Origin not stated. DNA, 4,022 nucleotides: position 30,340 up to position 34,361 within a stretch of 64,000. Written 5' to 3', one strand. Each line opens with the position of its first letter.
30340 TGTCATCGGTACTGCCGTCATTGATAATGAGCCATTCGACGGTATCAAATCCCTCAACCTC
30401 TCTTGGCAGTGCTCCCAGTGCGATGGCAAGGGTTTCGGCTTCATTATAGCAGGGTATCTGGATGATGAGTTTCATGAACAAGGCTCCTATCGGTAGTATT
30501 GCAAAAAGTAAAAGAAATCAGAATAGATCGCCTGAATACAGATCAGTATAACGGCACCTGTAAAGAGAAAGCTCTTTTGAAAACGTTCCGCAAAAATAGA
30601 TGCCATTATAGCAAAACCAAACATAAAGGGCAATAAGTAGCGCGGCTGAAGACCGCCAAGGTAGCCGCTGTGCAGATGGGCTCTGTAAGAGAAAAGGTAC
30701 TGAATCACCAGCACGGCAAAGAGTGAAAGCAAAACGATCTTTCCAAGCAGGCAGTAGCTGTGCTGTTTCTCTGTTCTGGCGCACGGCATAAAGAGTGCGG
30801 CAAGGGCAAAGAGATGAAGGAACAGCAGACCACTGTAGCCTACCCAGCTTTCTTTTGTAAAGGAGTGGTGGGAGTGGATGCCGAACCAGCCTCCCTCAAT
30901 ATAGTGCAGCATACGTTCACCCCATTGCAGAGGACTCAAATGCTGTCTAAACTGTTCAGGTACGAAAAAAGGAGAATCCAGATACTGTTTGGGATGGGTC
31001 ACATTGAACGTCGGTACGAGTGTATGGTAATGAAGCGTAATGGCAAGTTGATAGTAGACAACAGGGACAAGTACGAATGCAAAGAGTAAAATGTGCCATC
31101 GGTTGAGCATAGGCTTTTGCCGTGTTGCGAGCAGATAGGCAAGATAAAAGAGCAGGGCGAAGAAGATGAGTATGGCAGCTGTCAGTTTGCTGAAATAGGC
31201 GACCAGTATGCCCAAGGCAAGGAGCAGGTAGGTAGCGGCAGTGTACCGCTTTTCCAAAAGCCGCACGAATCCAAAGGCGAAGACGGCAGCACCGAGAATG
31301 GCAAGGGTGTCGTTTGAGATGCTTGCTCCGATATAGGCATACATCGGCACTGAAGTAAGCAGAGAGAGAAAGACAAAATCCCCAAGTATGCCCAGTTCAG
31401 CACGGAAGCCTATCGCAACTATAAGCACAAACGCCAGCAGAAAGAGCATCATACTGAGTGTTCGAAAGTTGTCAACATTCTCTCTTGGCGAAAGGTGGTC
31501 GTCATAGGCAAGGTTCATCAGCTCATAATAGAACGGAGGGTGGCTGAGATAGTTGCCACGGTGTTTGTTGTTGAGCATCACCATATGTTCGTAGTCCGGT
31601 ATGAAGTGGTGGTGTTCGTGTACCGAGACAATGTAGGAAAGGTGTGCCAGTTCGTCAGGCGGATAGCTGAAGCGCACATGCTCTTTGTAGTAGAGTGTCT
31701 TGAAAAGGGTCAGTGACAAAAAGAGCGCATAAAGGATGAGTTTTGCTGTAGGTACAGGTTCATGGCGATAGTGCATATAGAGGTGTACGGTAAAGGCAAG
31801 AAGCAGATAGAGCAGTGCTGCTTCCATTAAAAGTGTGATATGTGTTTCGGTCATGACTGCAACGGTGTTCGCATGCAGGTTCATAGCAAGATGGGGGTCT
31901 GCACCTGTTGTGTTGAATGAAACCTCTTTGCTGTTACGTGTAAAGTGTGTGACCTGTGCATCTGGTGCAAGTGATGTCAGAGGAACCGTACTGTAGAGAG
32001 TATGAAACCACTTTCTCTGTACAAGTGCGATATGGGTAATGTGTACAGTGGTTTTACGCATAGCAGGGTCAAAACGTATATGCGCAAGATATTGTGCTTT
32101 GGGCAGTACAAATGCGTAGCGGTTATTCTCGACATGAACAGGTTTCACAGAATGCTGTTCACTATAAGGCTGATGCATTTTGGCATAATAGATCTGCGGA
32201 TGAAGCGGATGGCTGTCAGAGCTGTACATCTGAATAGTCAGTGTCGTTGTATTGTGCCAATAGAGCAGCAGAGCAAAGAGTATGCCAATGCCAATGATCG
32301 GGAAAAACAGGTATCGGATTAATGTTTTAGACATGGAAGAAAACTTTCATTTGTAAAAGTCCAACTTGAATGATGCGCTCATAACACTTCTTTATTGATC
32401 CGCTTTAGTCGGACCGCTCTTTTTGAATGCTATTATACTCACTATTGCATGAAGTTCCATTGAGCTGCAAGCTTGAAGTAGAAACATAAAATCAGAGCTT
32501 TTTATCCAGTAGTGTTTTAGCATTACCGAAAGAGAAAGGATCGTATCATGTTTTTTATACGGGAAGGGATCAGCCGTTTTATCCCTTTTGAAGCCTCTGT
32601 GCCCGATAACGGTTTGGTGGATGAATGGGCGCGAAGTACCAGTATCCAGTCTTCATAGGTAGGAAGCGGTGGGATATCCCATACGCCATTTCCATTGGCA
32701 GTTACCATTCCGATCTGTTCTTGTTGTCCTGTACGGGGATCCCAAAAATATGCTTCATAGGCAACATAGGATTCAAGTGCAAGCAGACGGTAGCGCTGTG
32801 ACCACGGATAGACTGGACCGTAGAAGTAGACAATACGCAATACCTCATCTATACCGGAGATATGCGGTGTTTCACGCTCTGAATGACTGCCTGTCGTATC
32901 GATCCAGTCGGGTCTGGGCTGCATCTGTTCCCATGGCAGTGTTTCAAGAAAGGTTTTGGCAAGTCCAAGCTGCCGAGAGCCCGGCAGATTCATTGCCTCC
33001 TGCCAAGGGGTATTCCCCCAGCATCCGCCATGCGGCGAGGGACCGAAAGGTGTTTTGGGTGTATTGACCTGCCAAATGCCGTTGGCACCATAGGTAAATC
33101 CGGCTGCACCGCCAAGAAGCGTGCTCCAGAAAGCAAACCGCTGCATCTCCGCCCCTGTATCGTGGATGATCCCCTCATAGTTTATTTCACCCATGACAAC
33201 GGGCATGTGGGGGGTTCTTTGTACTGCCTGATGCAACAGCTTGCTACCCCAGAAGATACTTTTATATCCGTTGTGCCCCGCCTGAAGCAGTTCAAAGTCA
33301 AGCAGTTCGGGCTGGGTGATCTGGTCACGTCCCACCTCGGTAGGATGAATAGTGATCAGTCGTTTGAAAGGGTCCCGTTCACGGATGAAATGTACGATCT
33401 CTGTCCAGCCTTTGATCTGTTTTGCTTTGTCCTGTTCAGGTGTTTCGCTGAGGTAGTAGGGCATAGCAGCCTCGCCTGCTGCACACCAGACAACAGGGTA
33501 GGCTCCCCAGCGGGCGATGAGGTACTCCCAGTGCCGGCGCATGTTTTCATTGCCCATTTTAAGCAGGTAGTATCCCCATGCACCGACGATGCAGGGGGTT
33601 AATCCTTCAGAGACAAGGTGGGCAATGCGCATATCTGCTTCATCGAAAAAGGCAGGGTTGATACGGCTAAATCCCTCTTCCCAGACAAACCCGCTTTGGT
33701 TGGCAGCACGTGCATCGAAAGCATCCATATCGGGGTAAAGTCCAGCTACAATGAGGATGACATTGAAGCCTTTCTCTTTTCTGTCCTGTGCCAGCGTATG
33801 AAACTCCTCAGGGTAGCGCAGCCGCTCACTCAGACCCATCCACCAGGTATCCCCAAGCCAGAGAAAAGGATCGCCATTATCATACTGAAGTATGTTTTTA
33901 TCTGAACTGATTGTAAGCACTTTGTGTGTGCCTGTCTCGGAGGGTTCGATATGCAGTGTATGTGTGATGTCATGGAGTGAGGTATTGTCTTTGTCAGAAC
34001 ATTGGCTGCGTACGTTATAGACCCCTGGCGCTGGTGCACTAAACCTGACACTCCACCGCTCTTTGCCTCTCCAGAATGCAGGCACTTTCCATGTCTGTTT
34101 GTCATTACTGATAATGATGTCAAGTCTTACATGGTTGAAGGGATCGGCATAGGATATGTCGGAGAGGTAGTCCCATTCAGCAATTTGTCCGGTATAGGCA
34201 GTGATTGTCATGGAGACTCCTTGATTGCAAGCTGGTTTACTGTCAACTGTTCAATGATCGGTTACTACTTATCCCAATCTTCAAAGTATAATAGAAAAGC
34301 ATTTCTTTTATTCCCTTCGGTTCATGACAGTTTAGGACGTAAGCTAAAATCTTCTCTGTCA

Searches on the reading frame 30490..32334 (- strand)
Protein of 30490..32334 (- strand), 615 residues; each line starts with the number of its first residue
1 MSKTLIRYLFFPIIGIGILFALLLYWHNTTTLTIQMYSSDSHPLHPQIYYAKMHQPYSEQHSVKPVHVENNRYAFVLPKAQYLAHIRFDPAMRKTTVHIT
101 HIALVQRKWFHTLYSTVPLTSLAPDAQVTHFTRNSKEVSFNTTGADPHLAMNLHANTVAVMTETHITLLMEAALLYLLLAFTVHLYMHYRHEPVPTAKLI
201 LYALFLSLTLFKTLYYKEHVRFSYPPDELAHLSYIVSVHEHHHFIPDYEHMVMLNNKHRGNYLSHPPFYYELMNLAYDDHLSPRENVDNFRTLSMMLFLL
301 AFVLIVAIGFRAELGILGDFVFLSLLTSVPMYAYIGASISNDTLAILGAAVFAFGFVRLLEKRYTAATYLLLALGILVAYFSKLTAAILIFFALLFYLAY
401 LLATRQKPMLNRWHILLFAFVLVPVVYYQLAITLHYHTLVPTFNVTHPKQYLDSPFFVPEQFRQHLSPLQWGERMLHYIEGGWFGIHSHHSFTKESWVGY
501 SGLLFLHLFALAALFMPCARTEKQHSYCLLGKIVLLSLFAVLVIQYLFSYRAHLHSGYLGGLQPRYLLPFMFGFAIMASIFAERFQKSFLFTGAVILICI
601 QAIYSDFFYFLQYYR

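Call 10: search_protein_families(library=pfam, proteins=[window:30490-32334:-], max_evalue=1)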
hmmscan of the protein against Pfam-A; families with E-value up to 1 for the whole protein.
window:30490-32334:- (615 aa): 0 families

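Call 16: search_protein_families(library=ncbifam, proteins=[window:30490-32334:-], max_evalue=0.1)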
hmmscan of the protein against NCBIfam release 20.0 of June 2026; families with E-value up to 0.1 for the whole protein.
window:30490-32334:- (615 aa): 0 families

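Call 68: search_solved_structures(query=window:30490-32334:-, max_evalue=10)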
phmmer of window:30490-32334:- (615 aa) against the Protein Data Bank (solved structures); distinct sequences matched with E-value up to 10: 2.
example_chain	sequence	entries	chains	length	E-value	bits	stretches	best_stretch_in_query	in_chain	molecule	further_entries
7xno_Y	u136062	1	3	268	0.14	14.2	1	288-406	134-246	Mannose permease IIC component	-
7xtg_D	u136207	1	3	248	0.28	13.2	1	288-406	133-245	Mannose permease IIC component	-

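Call 69: find_homologous_proteins(query=window:30490-32334:-, max_evalue=0.001)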
Query window:30490-32334:- (615 aa): 107 proteins with E <= 0.001 among 8000 candidates.
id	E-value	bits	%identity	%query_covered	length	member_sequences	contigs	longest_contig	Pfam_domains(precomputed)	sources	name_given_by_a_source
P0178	0.0e+0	1373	100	100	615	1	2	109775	-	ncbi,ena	-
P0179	0.0e+0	1183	84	100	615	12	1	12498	-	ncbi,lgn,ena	-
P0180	2.1e-278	943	68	99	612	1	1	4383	-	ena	-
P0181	1.2e-270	918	67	100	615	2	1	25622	-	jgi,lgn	-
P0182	2.0e-259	881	64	100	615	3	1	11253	-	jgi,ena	-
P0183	3.9e-248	843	62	99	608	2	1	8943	-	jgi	-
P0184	3.0e-236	804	60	100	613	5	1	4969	PF13231.13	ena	-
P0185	1.5e-222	759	56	100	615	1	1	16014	-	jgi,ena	-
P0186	1.9e-219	749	59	95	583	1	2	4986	-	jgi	jgi:hypothetical protein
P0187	1.5e-217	742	58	95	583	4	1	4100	-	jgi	jgi:hypothetical protein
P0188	3.5e-212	725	57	96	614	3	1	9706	-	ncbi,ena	-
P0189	5.9e-208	711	53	98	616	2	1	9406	-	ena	-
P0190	9.9e-207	707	56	100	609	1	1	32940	-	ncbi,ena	-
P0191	1.4e-201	690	55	96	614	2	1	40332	-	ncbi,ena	-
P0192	3.1e-198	679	52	96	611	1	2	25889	PF13231.13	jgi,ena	-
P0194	5.0e-196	671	51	98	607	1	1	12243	PF13231.13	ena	-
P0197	8.1e-194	664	53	100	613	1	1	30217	PF09913.16,PF13231.13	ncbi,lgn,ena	-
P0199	1.9e-193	663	51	97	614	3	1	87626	-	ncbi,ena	-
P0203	1.5e-192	660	51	97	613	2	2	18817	PF09913.16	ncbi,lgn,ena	-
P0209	1.1e-188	647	50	98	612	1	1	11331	PF09913.16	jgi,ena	-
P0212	4.2e-186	639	49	100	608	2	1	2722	PF13231.13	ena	-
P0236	7.0e-174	598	48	100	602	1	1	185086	-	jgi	jgi:hypothetical protein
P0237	2.1e-173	597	46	98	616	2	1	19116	PF09913.16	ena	-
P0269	3.6e-159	550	55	80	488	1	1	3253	PF09913.16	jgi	jgi:chromate transport protein ChrA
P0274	1.3e-153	531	45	98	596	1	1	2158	PF13231.13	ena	-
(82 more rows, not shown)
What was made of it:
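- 30487..32334 (-): Protein C, 615 aa: TM1, the permuted module, TM2, then a GT-C-like polytopic core with '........' in the next outward loop. About 100 orthologue clusters were found, some flagged PF13231 (PMT_2) or PF09913 (call 69).
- On GT-C glycosyltransferase (protein C): Several orthologues carry PF13231 (PMT_2) or PF09913 (call 69).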

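Call 76: find_encoding_contigs(protein=P0236, flank=8000, max_places=1)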
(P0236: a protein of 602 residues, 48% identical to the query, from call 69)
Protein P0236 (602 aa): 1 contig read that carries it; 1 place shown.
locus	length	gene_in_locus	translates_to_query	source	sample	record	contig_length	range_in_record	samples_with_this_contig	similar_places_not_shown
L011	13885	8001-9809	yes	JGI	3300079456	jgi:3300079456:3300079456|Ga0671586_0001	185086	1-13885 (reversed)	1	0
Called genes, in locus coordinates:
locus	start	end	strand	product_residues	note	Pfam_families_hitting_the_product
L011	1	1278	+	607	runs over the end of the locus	PF22674:C2185-like_N, PF01073:3Beta_HSD (weak), PF01370:Epimerase, PF02719:Polysacc_synt_2, PF04321:RmlD_sub_bind, PF16363:GDP_Man_Dehyd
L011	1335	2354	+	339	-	PF01073:3Beta_HSD, PF01370:Epimerase, PF02719:Polysacc_synt_2, PF04321:RmlD_sub_bind, PF07993:NAD_binding_4, PF16363:GDP_Man_Dehyd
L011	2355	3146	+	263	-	PF01061:ABC2_membrane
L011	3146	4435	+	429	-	PF13555:AAA_29 (faint), PF00005:ABC_tran, PF14524:Wzt_C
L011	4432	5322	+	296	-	PF00398:RrnaAD (weak), PF13489:Methyltransf_23, PF05175:MTS (weak), PF05401:NodS (weak), PF13847:Methyltransf_31, PF08241:Methyltransf_11, PF08242:Methyltransf_12, PF13649:Methyltransf_25, +1 more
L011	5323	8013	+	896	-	PF00535:Glycos_transf_2, PF10111:Glyco_tranf_2_2, PF13632:Glyco_trans_2_3 (faint), PF00535:Glycos_transf_2, PF13641:Glyco_tranf_2_3 (weak)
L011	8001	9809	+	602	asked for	-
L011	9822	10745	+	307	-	PF00535:Glycos_transf_2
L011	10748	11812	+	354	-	PF00534:Glycos_transf_1, PF13692:Glyco_trans_1_4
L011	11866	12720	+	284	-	-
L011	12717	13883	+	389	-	?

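Call 77: find_encoding_contigs(protein=P0199, flank=8000, max_places=1)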
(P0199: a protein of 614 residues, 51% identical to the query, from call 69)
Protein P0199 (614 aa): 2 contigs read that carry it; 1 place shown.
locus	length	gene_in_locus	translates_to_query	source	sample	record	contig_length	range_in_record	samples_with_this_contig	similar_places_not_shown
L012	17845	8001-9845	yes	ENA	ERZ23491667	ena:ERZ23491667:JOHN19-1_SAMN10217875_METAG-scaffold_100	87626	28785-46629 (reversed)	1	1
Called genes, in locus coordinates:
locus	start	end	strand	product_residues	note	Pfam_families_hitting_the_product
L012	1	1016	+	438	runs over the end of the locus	PF13555:AAA_29 (weak), PF00005:ABC_tran, PF14524:Wzt_C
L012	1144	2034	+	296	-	PF13489:Methyltransf_23, PF13847:Methyltransf_31 (weak), PF08241:Methyltransf_11, PF08242:Methyltransf_12, PF13649:Methyltransf_25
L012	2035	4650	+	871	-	PF13506:Glyco_transf_21 (faint), PF00535:Glycos_transf_2, PF10111:Glyco_tranf_2_2, PF13632:Glyco_trans_2_3 (faint), PF00535:Glycos_transf_2, PF13641:Glyco_tranf_2_3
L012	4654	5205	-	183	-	PF09335:VTT_dom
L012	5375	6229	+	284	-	PF05661:DUF808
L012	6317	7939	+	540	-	PF00664:ABC_membrane, PF00005:ABC_tran, PF02463:SMC_N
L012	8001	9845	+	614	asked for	-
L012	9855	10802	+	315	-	PF00535:Glycos_transf_2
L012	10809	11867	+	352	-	PF00534:Glycos_transf_1, PF13692:Glyco_trans_1_4, PF13524:Glyco_trans_1_2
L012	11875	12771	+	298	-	-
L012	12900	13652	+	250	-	PF13661:2OG-FeII_Oxy_4 (faint), PF13640:2OG-FeII_Oxy_3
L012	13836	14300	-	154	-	PF00581:Rhodanese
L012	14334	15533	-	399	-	PF17785:PUA_3, PF10672:Methyltrans_SAM, PF03602:Cons_hypoth95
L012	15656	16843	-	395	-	PF00070:Pyr_redox (weak), PF07992:Pyr_redox_2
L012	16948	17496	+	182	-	PF00551:Formyl_trans_N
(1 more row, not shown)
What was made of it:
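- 30487..32334 (-): Conserved gene order is Wzm, Wzt, methyltransferase, multi-GT2, C, GT2, GT4 (calls 76, 77).
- C within the Wzm/Wzt gene order (calls 76, 77).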

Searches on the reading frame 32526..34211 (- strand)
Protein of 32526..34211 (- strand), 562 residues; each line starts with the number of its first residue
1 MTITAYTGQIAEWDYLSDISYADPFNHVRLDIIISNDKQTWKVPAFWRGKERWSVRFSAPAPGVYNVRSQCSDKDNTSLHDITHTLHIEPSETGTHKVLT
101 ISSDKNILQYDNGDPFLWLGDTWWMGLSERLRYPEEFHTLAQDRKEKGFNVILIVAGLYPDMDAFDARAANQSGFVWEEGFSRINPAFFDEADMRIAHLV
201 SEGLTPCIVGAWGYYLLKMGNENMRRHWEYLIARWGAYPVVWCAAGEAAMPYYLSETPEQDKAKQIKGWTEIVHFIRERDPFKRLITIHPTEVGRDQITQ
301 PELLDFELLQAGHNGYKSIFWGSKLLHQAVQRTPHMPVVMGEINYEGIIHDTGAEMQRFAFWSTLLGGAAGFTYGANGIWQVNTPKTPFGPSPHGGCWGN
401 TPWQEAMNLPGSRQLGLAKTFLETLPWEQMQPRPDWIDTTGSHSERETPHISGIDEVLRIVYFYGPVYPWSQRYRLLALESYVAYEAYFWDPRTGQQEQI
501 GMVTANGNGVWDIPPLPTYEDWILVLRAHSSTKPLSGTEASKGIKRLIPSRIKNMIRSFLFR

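Call 16: search_protein_families(library=ncbifam, proteins=[window:32526-34211:-], max_evalue=0.1)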
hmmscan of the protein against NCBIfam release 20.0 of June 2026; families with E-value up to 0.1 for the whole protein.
window:32526-34211:- (562 aa): 0 families

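Call 22: search_protein_families(library=pfam, proteins=[window:32526-34211:-], max_evalue=0.001)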
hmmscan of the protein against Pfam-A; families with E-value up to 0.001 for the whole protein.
window:32526-34211:- (562 aa): 2 families
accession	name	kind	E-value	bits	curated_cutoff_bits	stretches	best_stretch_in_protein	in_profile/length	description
PF13204.13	Apiosidase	-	2.4e-65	221.7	26.5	1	103-428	2-319/320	Apiosidase-like, catalytic domain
PF16586.11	DUF5060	-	4.4e-10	40.1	27.2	1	18-71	15-69/70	Domain of unknown function (DUF5060)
